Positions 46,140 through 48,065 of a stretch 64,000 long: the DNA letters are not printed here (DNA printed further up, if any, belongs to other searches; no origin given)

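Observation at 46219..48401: Orphan two-gene module: AAA+ ATPase with an unplaced ~320-aa N-terminal region plus a small helical partner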

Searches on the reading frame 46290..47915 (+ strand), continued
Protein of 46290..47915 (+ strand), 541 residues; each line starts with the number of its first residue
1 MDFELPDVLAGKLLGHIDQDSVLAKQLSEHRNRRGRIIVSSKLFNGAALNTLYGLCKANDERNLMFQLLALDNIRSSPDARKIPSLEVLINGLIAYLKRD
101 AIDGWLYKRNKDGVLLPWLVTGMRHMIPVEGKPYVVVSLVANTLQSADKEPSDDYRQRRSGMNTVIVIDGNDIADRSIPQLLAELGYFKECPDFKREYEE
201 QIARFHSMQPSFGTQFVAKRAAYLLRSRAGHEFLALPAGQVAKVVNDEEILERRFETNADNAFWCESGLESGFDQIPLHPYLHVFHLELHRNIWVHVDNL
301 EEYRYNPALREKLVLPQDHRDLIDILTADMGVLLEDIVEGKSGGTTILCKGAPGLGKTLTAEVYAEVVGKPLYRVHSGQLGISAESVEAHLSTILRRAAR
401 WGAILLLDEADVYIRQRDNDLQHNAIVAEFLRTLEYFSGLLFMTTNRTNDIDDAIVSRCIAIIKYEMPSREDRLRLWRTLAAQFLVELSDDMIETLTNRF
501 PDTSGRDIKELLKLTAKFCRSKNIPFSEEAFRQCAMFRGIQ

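Call 8: find_encoding_contigs(protein=window:46290-47915:+, flank=6000, max_places=4)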
Protein window:46290-47915:+ (541 aa): 2 contigs read that carry it; 2 places shown.
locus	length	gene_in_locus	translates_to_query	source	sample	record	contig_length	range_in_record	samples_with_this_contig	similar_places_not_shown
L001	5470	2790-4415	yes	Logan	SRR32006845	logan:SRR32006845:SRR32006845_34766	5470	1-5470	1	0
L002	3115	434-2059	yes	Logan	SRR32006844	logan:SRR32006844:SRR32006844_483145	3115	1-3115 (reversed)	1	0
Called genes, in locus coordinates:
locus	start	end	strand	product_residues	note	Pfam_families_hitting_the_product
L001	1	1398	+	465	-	?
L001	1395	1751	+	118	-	-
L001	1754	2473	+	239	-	-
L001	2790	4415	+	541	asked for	PF00004:AAA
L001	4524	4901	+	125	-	-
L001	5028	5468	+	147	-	?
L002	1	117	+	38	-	?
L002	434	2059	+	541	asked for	PF00004:AAA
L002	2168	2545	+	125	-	-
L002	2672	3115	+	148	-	?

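Call 9: find_related_loci(query=window:46290-47915:+, collection=genome_contigs, flank=5000)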
Query window:46290-47915:+ (541 aa) in genome_contigs; peptide patterns used: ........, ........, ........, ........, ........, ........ (x = any residue, [..] = any of these).
120 stretches matched a pattern; 96 encode a relative of the query (tblastn E <= 1e-3); the best 80 are kept; 80 distinct loci.
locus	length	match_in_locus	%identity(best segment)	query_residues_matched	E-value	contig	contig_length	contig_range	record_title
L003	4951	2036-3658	91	1-541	0e+0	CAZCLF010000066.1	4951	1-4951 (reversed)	MAG TPA_asm: uncultured Rhodocyclaceae bacterium isolate SRP150892_co2_241 genome assembly, contig: NODE_29077_length_49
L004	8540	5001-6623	90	1-541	0e+0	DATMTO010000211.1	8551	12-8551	MAG TPA_asm: Rhodocyclaceae bacterium isolate SMAG_U13015 k141_397074, whole genome shotgun sequence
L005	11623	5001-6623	91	1-541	0e+0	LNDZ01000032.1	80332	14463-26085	MAG: Betaproteobacteria bacterium Ga0074130 Ga0074130_128.1, whole genome shotgun sequence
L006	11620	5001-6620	84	1-540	0e+0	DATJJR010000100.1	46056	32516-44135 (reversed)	MAG TPA_asm: Rhodocyclaceae bacterium isolate SMAG_U15571 k141_4953621, whole genome shotgun sequence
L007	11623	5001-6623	84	1-541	0e+0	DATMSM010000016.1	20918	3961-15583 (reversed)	MAG TPA_asm: Rhodocyclaceae bacterium isolate SMAG_U12986 k141_426145, whole genome shotgun sequence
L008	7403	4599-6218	71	1-540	0e+0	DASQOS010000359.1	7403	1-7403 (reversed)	MAG TPA_asm: Rhizobacter sp. isolate SMAG_U10809 k141_3226254, whole genome shotgun sequence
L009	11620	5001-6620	68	1-540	0e+0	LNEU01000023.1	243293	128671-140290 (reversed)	MAG: Burkholderiales bacterium Ga0077544 Ga0077544_121.1, whole genome shotgun sequence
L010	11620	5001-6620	68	1-540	0e+0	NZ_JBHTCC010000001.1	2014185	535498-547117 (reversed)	Herminiimonas aquatilis strain CCUG 36956 GCM70025273_8, whole genome shotgun sequence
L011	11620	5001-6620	69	1-540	0e+0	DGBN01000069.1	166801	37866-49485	MAG TPA_asm: Oxalobacteraceae bacterium UBA4003 UBA4003_contig_3976, whole genome shotgun sequence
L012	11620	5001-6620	69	1-540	0e+0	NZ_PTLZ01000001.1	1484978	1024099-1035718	Herminiimonas fonticola strain S-94 Contig0001, whole genome shotgun sequence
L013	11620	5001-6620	69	1-540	0e+0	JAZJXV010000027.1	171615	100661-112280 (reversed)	MAG: Pseudomonadota bacterium isolate ADI_H1L3_2_122_18_3-bin011 ADIH1L32_B011_0_000000000027, whole genome shotgun sequ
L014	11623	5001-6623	68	1-541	0e+0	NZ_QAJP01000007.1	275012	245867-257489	Herminiimonas sp. KBW02 KBW2_CGATGT_contig_7, whole genome shotgun sequence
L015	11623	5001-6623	68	1-541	0e+0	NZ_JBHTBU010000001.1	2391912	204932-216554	Herminiimonas glaciei strain CCUG 59859 GCM70025282_3, whole genome shotgun sequence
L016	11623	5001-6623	67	1-541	0e+0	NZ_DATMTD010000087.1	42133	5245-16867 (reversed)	MAG: Oxalicibacterium sp. isolate SMAG_U13003 k141_160660, whole genome shotgun sequence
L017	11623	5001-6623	68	1-541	0e+0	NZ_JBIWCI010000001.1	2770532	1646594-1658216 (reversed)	Herminiimonas sp. NPDC097707 NPDC097707_271_C12.ctg-0001, whole genome shotgun sequence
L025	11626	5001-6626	65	1-540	0e+0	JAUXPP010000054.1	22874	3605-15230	MAG: Polaromonas sp. isolate C12_concoct.bin.109_sub C12_k141_294818, whole genome shotgun sequence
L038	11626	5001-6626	64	1-540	0e+0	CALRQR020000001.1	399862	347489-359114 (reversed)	MAG: Synechococcus sp. UW140 isolate JJ-GEL9D5-184-1-mx-bin525 genome assembly, contig: JJ-R1541-134-C4, whole genome sh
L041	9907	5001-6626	64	1-540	0e+0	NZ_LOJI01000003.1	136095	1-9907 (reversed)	Polynucleobacter yangtzensis strain MWH-JaK3 Ga0068521_103, whole genome shotgun sequence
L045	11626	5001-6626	63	1-540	0e+0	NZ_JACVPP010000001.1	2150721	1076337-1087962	Polynucleobacter sp. MWH-HuK1 2608692706, whole genome shotgun sequence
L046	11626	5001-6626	63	1-540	0e+0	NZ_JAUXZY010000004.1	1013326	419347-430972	MAG: Polynucleobacter sp. isolate C18_metabat.bin.26 C18_k141_114528, whole genome shotgun sequence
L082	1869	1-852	91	258-541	0e+0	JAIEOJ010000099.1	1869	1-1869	MAG: Rhodocyclaceae bacterium isolate co.spades.DASTOOL.1kb_100 c_000000270706, whole genome shotgun sequence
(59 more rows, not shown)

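Call 33: search_protein_families(library=phrogs, proteins=[window:46290-47912:+], max_evalue=0.001)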
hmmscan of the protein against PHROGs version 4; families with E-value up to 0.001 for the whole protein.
window:46290-47912:+ (541 aa): 6 families
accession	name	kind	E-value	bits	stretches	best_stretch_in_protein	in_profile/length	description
phrog_29662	-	other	1.1e-143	480.9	1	48-540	51-545/548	ATP-dependent protease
phrog_3757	-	unknown function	6.5e-26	92.6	1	300-525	82-309/367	-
phrog_10401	-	other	2.9e-21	76.8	1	337-481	452-600/667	ATPase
phrog_168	-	DNA, RNA and nucleotide metabolism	1.1e-10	42.7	1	300-491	10-187/314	clamp loader of DNA polymerase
phrog_9172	-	unknown function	3.2e-07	30.6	1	338-471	102-248/509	-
phrog_11838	-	DNA, RNA and nucleotide metabolism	6.6e-05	23.2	1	343-499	39-190/420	clamp loader of DNA polymerase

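Call 36: predict_structure(alignment_id=A2)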
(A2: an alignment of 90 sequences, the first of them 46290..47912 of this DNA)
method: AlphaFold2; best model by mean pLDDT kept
length: 541 residues; sequences in the alignment: 90
mean_pLDDT: 94.1   pTM: 0.89
mean pLDDT of the five models: 94.1, 93.8, 93.6, 93.5, 93.4
residues with pLDDT >= 90: 474; 70-90: 46; 50-70: 21; < 50: 0
segments of 3 or more residues with pLDDT < 50: none
pLDDT, mean of each block of 10 residues (from residue 1): 94 96 94 89 94 97 96 97 97 97 97 96 97 97 77 58 93 98 98 98 98 96 76 85 96 93 93 95 97 96 97 95 92 73 91 97 98 98 97 97 98 96 97 94 97 97 97 98 97 98 98 98 98 97 85
secondary structure, 60 per line:
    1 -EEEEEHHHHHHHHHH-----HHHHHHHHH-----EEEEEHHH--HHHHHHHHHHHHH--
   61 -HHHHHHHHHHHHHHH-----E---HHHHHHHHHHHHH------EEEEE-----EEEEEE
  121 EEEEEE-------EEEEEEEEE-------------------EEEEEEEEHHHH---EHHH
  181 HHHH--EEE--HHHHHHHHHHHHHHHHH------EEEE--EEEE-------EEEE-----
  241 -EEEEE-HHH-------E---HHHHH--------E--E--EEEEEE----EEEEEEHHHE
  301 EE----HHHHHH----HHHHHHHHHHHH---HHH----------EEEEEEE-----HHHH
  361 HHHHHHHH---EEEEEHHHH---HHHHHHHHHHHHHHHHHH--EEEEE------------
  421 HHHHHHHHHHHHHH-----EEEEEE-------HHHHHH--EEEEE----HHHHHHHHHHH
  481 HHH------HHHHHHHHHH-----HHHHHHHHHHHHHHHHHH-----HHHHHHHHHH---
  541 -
elements in order: E2-6 H7-16 H22-30 E36-40 H46-58 H62-76 H86-98 E105-109 E115-126 E134-142 E162-169 H170-173 H178-184 E187-189 H192-208 E215-218 E221-224 E232-235 E242-246 H262-266 E281-286 E291-296 E300-302 H307-312 H317-328 E345-351 H357-368 E372-376 H377-380 H384-401 E404-408 H421-434 E440-445 H453-458 E461-465 H470-483 H490-499 H505-522 H528-537

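Call 39: fold_search(model_id=the predicted structure, library=pdb)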
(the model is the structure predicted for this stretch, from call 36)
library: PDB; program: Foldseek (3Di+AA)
matches with E <= 10: 1963; with E <= 0.001: 1567
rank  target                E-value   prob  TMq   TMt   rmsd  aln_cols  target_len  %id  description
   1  9l26_E                7.3e-13  1.00  0.35  0.60   4.5       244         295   20  Octamer Msp1 from S.cerevisiae(with a catalytic dead mutation) in complex with an unknown peptide substrate (released 2025-12-24)
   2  9l26_H                2.2e-12  1.00  0.33  0.58   4.4       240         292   20  Octamer Msp1 from S.cerevisiae(with a catalytic dead mutation) in complex with an unknown peptide substrate (released 2025-12-24)
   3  8xku_E                2.6e-12  1.00  0.35  0.38   3.1       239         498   19  Cryo-EM structure of the Ycf2-FtsHi motor complex from Arabidopsis in ATP-bound state (released 2024-09-11)
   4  9e8g_D                2.8e-12  1.00  0.36  0.51  12.1       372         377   14  Nub1/Fat10-processing human 26S proteasome bound to Txnl1 with Rpt5 at top of spiral staircase (released 2024-12-04)
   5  9nkg_B                2.8e-12  1.00  0.36  0.48  13.8       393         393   16  Structure of substrate engaged MIDN-bound human 26S proteasome, EB-MIDN (Composite map) (released 2025-05-07)
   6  8usb_F                2.9e-12  1.00  0.36  0.54  12.5       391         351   14  Non-substrate-engaged human 26S proteasome with Nub1/FAT10 bound to Rpn1 (released 2024-11-06)
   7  9m5c_A                3.1e-12  1.00  0.34  0.60   4.5       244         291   20  Hexamer Msp1 from S.cerevisiae (with a catalytic dead mutation) in complex with an unknown peptide substrate (released 2026-03-11)
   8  9kmd_F                3.1e-12  1.00  0.33  0.57   5.0       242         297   19  Nanomer Msp1 from S.cerevisiae (with a catalytic dead mutation) in complex with an unknown peptide substrate (released 2025-11-26)
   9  9m6w_C                3.6e-12  1.00  0.34  0.59   5.2       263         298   19  Hexamer Msp1 from S.cerevisiae (with a catalytic dead mutation) in complex with an unknown peptide substrate (released 2026-03-11)
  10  8kg2_A                3.8e-12  1.00  0.35  0.43  16.9       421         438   18  Crystal structure of p97-N/D1 hexamer in complex with FAF1-UBX domain (released 2024-05-29)
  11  4kod_L                4.8e-12  1.00  0.36  0.43  17.9       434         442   16  Structure of p97 N-D1 R155H mutant in complex with ADP (released 2013-11-13)
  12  9szt_E                5.1e-12  1.00  0.34  0.47  13.7       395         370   15  Co-chaperone Bag1-bound human 26S proteasome in SBAG1.2 state (released 2025-12-31)
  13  7qxw_F                5.6e-12  1.00  0.35  0.52  14.4       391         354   16  Proteasome-ZFAND5 Complex Z+D state (released 2023-02-08)
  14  9bv2_B                5.6e-12  1.00  0.34  0.45  12.9       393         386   16  M2B Midnolin-Proteasome (translocating) (released 2025-06-11)
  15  8usc_C                6.3e-12  1.00  0.36  0.49  13.3       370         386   15  Nub1/Fat10-processing human 26S proteasome (released 2024-11-06)
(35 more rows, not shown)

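Call 40: fold_search(model_id=the predicted structure, library=viral)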
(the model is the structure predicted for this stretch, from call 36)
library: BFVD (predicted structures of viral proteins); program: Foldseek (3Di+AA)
matches with E <= 10: 1476; with E <= 0.001: 288
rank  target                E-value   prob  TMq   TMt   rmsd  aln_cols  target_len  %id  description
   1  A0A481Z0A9            7.6e-32  1.00  0.64  0.53   7.8       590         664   16  AAA family ATPase [Mimivirus LCMiAC01]
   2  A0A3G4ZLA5            2.3e-30  1.00  0.63  0.46   9.6       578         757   19  ATPase [Terrestrivirus sp.]
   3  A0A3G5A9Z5            5.0e-30  1.00  0.65  0.63   7.9       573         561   20  ATPase [Hyperionvirus sp.]
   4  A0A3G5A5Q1            1.9e-28  1.00  0.64  0.63   5.1       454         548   21  AAA family ATPase [Homavirus sp.]
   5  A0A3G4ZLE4            3.2e-28  1.00  0.64  0.48   7.2       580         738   19  ATPase [Terrestrivirus sp.]
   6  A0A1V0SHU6            4.4e-28  1.00  0.64  0.78   5.4       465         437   23  AAA family ATPase [Klosneuvirus KNV1]
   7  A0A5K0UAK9            7.0e-22  1.00  0.49  0.43  12.7       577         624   17  AAA+ ATPase domain-containing protein [Yasminevirus sp. GU-2018]
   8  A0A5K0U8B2            6.8e-13  1.00  0.34  0.28   4.9       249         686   19  ATP-dependent metallopeptidase FtsH/Yme1/Tma family protein [Yasminevirus sp. GU-2018]
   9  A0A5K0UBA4            3.6e-12  1.00  0.34  0.19  19.5       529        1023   14  Vesicle-fusing ATPase-like [Yasminevirus sp. GU-2018]
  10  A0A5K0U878            8.1e-12  1.00  0.35  0.32   4.9       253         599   17  CYFA0S28e00188g1_1 [Yasminevirus sp. GU-2018]
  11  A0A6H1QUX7            1.7e-11  1.00  0.36  0.47   3.5       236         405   17  ATPase family protein [Ostreococcus mediterraneus virus 2]
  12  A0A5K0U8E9            2.0e-11  1.00  0.32  0.20   6.8       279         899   19  AAA-domain-containing protein [Yasminevirus sp. GU-2018]
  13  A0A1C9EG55            1.0e-10  1.00  0.29  0.31   9.2       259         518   17  (no name in the UniProt tables at hand)
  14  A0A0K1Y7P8            1.1e-10  1.00  0.31  0.27   4.5       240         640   21  (no name in the UniProt tables at hand)
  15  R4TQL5                1.1e-10  1.00  0.34  0.31   4.7       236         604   15  (no name in the UniProt tables at hand)
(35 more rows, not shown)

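Call 53: find_encoding_contigs(protein=P0043, flank=6000, max_places=1)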
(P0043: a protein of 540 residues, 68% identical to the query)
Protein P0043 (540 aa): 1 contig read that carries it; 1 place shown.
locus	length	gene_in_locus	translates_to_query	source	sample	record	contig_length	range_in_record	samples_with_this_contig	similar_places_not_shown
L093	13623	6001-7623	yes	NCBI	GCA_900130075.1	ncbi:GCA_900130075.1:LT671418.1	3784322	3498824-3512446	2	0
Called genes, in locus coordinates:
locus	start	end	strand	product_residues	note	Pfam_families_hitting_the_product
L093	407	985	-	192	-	PF00081:Sod_Fe_N, PF02777:Sod_Fe_C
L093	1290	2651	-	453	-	PF13742:tRNA_anti_2, PF01336:tRNA_anti-codon, PF02601:Exonuc_VII_L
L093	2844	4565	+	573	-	PF12729:4HB_MCP_1, PF00672:HAMP, PF00015:MCPsignal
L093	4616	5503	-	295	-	PF00892:EamA (weak)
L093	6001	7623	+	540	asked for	PF00004:AAA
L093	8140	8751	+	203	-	PF01618:MotA_ExbB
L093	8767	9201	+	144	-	PF02472:ExbD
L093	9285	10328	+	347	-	PF02606:LpxK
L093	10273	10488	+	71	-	PF03966:Trm112p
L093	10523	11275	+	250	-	PF02348:CTP_transf_3, PF12804:NTP_transf_3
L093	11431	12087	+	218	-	PF00406:ADK, PF13207:AAA_17, PF05191:ADK_lid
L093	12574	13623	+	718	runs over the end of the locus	PF03030:H_PPase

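Call 62: search_protein_families(library=pfam, proteins=[L046:1888-4689:+, L025:3630-4913:+, L038:3968-4858:-, L045:3314-4492:+, L041:4327-4743:+, L041:3319-4305:+], max_evalue=0.00001)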
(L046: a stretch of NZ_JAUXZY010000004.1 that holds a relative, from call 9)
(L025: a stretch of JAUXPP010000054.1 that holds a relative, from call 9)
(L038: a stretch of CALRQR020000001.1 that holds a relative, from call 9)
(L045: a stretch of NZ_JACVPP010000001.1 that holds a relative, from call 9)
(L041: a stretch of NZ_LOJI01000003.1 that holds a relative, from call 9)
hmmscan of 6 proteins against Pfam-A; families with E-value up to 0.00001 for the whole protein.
L046:1888-4689:+ (933 aa): 1 family
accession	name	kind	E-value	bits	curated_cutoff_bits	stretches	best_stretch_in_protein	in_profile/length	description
PF00311.23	PEPcase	-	0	1063.9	22.4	1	15-933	3-919/919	Phosphoenolpyruvate carboxylase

L025:3630-4913:+ (427 aa): 2 families
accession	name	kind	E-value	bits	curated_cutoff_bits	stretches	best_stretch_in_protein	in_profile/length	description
PF13091.12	PLDc_2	-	6e-42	143.1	27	2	269-394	4-131/132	PLD-like domain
PF00614.28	PLDc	-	1.4e-09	38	21.9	0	344-367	5-28/28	Phospholipase D Active site motif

L038:3968-4858:- (296 aa): 1 family
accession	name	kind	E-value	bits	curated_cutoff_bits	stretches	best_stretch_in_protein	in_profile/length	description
PF00849.27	PseudoU_synth_2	-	2.4e-16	60.7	26.8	1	110-247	2-152/152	RNA pseudouridylate synthase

L045:3314-4492:+ (392 aa): 2 families
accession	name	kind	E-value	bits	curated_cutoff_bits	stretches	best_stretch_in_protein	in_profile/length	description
PF00520.37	Ion_trans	-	2.9e-31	108.9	25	1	50-272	1-235/241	Ion transport protein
PF07885.22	Ion_trans_2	-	3.3e-16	59.4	22.5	1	192-271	2-78/79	Ion channel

L041:4327-4743:+ (138 aa): 1 family
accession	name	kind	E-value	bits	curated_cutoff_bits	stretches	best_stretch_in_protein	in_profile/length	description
PF22636.2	FlK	-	8.5e-28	96.9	27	1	34-126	14-102/103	Fluoroacetyl-CoA-specific thioesterase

L041:3319-4305:+ (328 aa): 3 families
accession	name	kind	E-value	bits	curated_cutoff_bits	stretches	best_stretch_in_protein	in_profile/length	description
PF01965.30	DJ-1_PfpI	-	1.8e-23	83.6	26.6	1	6-176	3-164/165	DJ-1/PfpI family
PF12833.13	HTH_18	-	3.8e-22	78.8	33.6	1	239-316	2-79/80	Helix-turn-helix domain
PF00165.29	HTH_AraC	-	5.4e-17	61.9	26.6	1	234-266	10-42/42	Bacterial regulatory helix-turn-helix proteins, AraC family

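Call 73: find_related_loci(query=A2, collection=viral_contigs, flank=4000)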
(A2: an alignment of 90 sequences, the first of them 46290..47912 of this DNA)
Query A2 (541 aa) in viral_contigs; peptide patterns used: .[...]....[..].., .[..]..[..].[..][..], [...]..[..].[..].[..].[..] (x = any residue, [..] = any of these).
219 stretches matched a pattern; 177 encode a relative of the query (tblastn E <= 1e-3); the best 80 are kept; 80 distinct loci.
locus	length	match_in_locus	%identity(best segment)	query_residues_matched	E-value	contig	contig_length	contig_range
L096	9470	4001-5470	54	48-540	6e-173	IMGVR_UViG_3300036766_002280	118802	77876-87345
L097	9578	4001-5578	50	7-541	9e-171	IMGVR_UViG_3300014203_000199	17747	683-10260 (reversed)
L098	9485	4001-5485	47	49-541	2e-145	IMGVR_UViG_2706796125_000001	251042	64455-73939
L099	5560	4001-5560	41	23-531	2e-120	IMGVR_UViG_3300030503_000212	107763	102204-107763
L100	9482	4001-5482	40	62-541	2e-106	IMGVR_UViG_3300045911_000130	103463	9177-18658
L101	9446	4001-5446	35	32-518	2e-101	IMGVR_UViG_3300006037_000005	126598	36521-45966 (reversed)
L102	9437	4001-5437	41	47-507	3e-97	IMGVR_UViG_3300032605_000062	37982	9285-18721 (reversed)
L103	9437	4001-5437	41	47-507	3e-97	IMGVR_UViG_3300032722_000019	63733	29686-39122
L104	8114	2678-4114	41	47-507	3e-97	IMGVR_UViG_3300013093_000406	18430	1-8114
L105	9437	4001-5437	41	47-507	3e-97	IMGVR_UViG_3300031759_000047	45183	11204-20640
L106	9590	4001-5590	36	5-540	6e-92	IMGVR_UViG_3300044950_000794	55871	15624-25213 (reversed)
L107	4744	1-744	56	295-540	5e-88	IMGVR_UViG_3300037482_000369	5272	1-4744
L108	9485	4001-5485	35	42-541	2e-87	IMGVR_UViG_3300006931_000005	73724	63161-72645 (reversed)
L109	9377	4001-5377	36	74-538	6e-87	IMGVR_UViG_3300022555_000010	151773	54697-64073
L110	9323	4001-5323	35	76-516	2e-86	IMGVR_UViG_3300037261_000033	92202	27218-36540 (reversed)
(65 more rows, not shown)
